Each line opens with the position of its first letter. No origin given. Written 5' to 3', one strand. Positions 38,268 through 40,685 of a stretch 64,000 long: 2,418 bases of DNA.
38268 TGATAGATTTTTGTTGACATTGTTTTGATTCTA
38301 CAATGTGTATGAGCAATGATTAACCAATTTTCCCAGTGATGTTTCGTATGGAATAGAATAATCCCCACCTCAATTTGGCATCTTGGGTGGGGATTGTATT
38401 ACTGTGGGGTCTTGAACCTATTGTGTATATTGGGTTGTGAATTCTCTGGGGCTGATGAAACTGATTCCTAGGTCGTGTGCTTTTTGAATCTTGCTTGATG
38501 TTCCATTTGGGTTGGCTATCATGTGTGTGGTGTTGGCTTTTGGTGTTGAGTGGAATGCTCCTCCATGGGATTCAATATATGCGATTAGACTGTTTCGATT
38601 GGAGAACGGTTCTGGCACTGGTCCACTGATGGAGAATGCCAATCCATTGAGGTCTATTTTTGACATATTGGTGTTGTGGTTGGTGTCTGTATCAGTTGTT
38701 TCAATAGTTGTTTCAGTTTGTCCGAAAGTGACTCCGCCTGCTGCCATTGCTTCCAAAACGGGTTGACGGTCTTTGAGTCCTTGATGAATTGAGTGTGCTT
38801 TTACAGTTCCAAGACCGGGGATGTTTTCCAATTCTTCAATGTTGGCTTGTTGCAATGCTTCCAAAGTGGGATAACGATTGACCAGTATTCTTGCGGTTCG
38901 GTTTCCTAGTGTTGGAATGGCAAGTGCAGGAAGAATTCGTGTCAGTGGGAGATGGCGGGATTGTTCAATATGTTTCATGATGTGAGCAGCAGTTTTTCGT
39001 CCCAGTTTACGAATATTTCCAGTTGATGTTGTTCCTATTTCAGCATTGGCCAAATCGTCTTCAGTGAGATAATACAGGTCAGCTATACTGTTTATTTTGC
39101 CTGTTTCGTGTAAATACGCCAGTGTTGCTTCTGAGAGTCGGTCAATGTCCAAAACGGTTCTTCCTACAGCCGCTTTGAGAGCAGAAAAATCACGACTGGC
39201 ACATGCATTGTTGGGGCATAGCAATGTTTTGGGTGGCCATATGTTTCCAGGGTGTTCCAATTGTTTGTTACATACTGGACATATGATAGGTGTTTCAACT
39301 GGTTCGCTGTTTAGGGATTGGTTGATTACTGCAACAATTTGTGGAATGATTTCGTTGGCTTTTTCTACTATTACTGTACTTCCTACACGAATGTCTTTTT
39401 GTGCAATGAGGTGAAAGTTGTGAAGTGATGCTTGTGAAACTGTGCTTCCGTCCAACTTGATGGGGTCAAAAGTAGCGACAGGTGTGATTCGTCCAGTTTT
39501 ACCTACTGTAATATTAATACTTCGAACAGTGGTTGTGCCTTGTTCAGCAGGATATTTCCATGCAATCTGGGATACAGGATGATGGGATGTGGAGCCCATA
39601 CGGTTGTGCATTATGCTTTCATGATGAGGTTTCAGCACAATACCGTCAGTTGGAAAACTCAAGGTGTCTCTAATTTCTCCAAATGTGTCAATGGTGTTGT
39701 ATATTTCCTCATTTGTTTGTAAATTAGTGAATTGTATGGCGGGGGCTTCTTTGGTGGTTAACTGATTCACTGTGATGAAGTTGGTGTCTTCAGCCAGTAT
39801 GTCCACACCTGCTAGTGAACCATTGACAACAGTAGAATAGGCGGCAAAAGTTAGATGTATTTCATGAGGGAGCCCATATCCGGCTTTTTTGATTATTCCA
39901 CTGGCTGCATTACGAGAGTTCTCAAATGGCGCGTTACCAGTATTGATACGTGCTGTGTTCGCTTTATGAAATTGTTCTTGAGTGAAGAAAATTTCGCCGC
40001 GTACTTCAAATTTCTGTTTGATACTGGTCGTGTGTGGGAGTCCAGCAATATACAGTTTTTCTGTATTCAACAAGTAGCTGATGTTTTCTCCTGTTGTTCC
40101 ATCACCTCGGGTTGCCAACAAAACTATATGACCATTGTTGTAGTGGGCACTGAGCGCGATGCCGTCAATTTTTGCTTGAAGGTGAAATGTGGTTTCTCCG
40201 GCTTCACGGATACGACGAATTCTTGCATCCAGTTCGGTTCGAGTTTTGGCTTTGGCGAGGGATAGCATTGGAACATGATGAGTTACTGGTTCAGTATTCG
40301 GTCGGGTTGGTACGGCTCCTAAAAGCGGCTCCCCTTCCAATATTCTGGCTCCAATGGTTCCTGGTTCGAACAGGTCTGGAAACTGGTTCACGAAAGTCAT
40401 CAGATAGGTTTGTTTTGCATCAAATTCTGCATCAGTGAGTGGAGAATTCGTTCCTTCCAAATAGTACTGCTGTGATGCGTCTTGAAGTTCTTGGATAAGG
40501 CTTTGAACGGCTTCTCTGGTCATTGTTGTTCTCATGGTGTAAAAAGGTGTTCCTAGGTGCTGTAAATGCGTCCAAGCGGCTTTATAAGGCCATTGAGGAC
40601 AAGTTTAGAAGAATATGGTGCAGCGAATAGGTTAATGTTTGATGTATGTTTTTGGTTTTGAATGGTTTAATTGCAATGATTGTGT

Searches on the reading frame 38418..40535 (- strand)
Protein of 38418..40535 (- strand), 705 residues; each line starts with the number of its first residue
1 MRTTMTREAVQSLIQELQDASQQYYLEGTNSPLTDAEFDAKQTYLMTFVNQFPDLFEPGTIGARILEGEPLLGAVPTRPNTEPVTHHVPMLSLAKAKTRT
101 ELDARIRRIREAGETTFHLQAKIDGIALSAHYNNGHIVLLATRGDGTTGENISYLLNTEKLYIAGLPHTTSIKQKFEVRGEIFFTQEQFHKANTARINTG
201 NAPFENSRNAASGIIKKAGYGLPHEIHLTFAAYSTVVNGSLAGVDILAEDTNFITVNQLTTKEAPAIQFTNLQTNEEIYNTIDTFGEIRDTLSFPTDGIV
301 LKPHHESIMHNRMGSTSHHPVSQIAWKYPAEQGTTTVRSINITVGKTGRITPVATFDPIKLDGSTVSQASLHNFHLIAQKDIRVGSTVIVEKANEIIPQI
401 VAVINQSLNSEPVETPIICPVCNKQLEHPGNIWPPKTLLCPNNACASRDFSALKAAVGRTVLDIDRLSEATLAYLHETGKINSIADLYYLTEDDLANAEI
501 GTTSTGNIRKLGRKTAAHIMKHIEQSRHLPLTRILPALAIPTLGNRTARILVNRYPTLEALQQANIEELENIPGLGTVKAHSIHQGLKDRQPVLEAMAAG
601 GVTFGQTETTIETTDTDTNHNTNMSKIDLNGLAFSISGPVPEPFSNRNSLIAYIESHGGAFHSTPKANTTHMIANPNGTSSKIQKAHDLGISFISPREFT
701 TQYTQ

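Call 9: search_protein_families(library=pfam, proteins=[window:38418-40535:-], max_evalue=0.001)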
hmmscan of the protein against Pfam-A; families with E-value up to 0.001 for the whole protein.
window:38418-40535:- (705 aa): 7 families
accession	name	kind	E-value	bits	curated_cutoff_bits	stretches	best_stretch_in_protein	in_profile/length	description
PF01653.23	DNA_ligase_aden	-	9e-45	153.6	27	1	83-331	6-253/253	NAD-dependent DNA ligase adenylation domain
PF03120.22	DNA_ligase_OB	-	3e-29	101.1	32.9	1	334-407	1-74/79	NAD-dependent DNA ligase OB-fold domain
PF12826.13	HHH_2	-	1.9e-14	54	27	1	533-589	1-57/64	Helix-hairpin-helix motif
PF14520.12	HHH_5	-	5.4e-11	43.2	27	1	538-589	5-57/57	Helix-hairpin-helix domain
PF00533.33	BRCT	-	7.9e-09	36.1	21.3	1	629-699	6-74/78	BRCA1 C Terminus (BRCT) domain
PF00633.29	HHH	-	8.8e-06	25.8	24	1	557-585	1-29/30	Helix-hairpin-helix motif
PF12738.14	PTCB-BRCT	-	1.9e-05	25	22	1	646-696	12-61/63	twin BRCT domain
